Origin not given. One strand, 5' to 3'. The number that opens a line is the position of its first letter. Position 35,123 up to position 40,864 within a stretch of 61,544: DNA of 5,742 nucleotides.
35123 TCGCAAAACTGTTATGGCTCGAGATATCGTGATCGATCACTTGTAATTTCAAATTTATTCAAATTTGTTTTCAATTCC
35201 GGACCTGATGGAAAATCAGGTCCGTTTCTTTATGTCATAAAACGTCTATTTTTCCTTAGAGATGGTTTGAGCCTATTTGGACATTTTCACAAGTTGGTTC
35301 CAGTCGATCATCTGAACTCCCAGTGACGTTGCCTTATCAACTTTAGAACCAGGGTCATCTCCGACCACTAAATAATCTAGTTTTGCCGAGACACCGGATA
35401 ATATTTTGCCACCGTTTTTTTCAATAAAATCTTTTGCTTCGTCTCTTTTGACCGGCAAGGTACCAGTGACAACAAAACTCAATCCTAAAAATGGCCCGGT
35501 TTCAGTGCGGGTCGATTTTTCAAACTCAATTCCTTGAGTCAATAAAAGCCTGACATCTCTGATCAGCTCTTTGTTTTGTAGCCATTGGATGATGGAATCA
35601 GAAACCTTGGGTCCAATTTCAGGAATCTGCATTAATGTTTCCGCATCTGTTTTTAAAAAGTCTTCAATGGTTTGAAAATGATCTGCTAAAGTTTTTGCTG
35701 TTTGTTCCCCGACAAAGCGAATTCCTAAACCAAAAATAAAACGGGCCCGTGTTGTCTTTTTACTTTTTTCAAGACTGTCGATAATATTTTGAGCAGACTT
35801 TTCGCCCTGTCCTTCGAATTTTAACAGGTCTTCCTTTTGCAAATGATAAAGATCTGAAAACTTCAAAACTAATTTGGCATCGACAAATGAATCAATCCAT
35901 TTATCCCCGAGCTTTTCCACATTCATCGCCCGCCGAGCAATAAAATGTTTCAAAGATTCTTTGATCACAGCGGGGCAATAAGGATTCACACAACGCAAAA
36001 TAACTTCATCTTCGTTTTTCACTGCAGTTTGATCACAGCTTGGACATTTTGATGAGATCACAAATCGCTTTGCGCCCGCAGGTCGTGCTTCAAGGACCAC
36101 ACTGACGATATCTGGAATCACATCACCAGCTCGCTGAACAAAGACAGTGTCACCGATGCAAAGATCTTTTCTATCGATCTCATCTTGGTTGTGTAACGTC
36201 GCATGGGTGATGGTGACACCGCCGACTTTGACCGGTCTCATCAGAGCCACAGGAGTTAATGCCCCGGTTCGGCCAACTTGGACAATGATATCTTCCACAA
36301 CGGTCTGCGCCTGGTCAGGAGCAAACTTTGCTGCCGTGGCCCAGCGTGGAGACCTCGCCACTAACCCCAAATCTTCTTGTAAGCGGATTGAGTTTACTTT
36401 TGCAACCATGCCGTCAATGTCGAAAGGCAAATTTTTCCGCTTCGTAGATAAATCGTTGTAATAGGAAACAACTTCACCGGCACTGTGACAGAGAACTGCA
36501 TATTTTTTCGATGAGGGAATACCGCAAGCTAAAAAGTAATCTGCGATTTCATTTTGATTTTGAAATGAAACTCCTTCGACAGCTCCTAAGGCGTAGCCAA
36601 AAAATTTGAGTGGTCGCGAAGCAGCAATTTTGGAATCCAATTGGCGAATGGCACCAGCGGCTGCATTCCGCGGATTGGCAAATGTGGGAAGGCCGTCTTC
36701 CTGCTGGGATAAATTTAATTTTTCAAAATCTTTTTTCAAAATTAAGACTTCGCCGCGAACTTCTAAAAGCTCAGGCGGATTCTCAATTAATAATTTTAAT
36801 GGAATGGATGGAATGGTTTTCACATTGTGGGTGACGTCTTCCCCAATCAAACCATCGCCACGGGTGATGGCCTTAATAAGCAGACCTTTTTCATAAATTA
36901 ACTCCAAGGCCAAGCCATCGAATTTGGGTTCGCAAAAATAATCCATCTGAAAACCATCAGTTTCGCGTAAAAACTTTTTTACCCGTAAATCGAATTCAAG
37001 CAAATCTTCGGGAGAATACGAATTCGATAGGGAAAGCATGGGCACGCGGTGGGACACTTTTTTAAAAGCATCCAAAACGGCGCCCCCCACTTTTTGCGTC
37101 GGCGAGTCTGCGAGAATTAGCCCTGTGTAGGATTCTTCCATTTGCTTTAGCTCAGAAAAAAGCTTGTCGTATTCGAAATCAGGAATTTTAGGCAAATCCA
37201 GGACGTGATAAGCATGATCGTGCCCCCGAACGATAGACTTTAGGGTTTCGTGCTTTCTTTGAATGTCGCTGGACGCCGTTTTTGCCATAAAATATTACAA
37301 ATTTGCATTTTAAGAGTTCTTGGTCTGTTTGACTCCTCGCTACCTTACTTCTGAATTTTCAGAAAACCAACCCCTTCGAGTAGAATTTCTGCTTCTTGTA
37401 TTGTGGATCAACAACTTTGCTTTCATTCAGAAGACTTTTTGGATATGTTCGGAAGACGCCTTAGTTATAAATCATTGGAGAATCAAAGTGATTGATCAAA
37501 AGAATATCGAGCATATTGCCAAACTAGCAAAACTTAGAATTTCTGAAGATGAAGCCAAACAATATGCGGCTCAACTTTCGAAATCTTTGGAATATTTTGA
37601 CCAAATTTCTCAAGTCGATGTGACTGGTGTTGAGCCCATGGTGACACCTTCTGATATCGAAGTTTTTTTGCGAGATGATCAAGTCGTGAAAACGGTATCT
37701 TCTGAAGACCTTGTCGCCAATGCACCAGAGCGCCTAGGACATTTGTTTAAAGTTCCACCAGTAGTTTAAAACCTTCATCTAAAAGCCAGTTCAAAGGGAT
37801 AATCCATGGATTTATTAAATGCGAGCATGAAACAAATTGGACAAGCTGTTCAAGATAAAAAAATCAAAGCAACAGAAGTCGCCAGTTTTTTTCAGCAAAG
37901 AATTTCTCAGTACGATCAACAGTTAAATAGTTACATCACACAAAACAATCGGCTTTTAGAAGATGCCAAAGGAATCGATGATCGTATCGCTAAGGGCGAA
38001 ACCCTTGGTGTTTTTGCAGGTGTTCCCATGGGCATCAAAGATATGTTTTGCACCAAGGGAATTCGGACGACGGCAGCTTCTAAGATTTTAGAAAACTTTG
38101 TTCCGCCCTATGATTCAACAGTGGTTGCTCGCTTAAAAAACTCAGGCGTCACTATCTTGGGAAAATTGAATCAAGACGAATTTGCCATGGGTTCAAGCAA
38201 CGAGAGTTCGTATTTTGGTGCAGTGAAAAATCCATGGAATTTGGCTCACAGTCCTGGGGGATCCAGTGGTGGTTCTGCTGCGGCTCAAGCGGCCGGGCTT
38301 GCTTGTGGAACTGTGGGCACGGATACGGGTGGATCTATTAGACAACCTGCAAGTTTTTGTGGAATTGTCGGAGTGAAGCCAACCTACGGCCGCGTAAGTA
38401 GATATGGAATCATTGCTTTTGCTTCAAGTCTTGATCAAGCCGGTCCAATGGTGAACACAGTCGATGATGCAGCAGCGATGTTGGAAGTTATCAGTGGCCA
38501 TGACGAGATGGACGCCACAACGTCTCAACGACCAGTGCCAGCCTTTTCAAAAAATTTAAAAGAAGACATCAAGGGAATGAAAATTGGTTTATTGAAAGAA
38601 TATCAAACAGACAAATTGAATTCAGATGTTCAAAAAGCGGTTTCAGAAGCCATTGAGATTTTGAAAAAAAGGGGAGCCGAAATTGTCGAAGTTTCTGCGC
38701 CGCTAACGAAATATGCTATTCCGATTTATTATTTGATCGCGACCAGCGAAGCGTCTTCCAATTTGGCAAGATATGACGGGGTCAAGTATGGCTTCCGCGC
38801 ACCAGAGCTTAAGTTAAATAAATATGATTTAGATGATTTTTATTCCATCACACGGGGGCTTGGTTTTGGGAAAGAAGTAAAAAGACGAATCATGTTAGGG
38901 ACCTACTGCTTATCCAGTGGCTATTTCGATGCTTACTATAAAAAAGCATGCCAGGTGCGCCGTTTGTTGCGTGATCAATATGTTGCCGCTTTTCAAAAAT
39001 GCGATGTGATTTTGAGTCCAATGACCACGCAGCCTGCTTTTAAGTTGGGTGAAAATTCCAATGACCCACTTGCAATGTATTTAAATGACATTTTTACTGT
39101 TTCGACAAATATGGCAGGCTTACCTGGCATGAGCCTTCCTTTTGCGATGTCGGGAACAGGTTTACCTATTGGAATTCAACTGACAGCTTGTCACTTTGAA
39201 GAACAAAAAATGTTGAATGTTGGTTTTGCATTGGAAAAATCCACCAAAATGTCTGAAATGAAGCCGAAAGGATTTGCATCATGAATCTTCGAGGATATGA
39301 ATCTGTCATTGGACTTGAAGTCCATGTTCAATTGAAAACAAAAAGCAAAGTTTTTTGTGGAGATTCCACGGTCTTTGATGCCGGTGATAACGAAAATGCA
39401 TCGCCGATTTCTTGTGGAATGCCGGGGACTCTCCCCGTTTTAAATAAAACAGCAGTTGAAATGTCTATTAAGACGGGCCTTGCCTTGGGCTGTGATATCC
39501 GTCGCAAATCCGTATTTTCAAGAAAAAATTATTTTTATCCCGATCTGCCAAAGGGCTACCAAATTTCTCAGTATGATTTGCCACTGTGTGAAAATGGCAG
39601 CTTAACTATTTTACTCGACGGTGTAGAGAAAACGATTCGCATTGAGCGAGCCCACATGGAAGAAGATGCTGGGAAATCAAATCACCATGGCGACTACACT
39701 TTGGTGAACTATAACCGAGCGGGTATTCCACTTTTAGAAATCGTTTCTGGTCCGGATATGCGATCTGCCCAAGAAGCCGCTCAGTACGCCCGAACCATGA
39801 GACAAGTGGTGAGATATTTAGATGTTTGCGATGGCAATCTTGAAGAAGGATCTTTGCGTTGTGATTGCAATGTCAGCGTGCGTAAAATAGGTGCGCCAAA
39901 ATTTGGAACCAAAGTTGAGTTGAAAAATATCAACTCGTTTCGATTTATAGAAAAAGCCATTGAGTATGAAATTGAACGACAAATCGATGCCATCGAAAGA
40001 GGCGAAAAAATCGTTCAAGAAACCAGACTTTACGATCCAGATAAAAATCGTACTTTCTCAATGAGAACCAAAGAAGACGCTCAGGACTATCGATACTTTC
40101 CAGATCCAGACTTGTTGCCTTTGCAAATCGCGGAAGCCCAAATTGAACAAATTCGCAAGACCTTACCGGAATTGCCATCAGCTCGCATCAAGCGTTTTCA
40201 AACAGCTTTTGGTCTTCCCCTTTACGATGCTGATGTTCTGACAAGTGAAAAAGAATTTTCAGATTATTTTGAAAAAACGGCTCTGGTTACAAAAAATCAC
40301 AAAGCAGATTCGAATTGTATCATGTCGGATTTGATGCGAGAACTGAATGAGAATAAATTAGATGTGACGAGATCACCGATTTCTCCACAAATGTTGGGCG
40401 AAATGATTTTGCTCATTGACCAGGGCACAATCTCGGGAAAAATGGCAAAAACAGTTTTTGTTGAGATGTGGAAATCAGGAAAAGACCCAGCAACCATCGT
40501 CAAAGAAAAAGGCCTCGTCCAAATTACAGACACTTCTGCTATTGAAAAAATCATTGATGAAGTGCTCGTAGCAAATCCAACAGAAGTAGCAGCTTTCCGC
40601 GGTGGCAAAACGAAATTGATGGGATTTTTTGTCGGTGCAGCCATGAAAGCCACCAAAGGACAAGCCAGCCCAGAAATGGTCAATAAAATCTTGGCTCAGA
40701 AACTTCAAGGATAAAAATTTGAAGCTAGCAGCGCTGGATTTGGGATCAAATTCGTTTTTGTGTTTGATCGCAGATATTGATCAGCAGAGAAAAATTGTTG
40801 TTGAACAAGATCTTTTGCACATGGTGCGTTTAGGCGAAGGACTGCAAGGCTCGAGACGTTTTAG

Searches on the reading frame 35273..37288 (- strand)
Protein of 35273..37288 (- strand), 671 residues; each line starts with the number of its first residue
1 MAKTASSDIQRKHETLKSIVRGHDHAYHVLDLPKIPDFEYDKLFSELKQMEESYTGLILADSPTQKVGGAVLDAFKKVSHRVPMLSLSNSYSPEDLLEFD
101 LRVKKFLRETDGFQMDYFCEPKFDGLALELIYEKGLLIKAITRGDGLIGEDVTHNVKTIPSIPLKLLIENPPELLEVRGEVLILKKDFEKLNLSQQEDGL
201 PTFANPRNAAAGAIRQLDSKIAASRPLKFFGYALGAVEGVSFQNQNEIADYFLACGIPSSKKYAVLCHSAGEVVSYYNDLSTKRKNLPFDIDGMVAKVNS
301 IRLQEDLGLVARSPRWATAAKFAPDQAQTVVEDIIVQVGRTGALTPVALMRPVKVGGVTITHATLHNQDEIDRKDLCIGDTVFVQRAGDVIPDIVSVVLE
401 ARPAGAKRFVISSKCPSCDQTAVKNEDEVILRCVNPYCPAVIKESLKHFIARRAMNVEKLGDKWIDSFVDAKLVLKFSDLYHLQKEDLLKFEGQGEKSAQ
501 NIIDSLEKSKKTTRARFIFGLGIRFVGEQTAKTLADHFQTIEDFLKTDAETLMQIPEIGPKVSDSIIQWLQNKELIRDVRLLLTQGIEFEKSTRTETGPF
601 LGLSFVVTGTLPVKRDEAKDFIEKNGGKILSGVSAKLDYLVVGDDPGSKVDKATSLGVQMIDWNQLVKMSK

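Call 19: search_protein_families(library=pfam, proteins=[window:35273-37288:-], max_evalue=0.00001)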
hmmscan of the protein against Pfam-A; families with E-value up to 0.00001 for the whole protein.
window:35273-37288:- (671 aa): 7 families
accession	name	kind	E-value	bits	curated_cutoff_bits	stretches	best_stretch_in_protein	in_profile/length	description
PF01653.23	DNA_ligase_aden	-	1.4e-86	290.6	27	1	74-324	3-252/253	NAD-dependent DNA ligase adenylation domain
PF03120.22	DNA_ligase_OB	-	8.8e-33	112.5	32.9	1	328-404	1-77/79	NAD-dependent DNA ligase OB-fold domain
PF12826.13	HHH_2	-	8.7e-23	80.7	27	1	516-575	1-60/64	Helix-hairpin-helix motif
PF14520.12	HHH_5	-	4.7e-14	53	27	1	521-568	5-53/57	Helix-hairpin-helix domain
PF00533.33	BRCT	-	1.2e-11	45.1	21.3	1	597-667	3-75/78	BRCA1 C Terminus (BRCT) domain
PF03119.21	DNA_ligase_ZBD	-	1.2e-09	38.3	25.8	1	414-440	1-27/27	NAD-dependent DNA ligase C4 zinc finger domain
PF03118.21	RNA_pol_A_CTD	-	7.5e-06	26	23.8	0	478-507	37-66/67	Bacterial RNA polymerase, alpha chain C terminal domain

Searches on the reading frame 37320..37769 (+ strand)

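Call 19: search_protein_families(library=pfam, proteins=[window:37320-37769:+], max_evalue=0.00001)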
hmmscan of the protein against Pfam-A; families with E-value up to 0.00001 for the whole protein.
window:37320-37769:+ (149 aa): 1 family
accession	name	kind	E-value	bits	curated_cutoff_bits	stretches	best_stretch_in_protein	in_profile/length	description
PF02686.20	GatC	-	3.2e-19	69.3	23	1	74-145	1-66/66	Glu-tRNAGln amidotransferase C subunit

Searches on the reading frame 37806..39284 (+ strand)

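Call 19: search_protein_families(library=pfam, proteins=[window:37806-39284:+], max_evalue=0.00001)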
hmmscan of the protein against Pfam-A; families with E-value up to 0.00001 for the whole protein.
window:37806-39284:+ (492 aa): 1 family
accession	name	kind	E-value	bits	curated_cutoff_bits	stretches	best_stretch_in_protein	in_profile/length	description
PF01425.27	Amidase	-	1.1e-151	506.3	27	1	24-470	1-445/445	Amidase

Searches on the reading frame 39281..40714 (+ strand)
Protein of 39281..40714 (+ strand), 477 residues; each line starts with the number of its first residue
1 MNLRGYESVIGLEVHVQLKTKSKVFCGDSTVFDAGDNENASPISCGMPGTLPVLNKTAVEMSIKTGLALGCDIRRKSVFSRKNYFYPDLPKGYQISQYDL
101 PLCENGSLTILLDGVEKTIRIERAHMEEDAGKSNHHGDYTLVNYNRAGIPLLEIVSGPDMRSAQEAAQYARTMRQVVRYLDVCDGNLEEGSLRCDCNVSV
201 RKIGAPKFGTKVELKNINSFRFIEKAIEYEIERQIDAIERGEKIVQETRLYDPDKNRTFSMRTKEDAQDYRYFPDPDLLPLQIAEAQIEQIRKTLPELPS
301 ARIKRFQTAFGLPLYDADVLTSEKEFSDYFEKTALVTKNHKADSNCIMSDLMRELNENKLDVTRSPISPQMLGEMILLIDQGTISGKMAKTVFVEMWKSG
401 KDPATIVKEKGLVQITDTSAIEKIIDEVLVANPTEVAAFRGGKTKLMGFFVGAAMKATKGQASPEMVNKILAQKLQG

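Call 19: search_protein_families(library=pfam, proteins=[window:39281-40714:+], max_evalue=0.00001)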
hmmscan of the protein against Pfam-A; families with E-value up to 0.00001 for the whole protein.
window:39281-40714:+ (477 aa): 2 families
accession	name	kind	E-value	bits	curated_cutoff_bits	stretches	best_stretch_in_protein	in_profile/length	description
PF02934.20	GatB_N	-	6.9e-121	403.1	23.4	1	9-288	2-276/277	GatB/GatE catalytic domain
PF02637.23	GatB_Yqey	-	1.5e-51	174.6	27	1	328-475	1-148/148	GatB domain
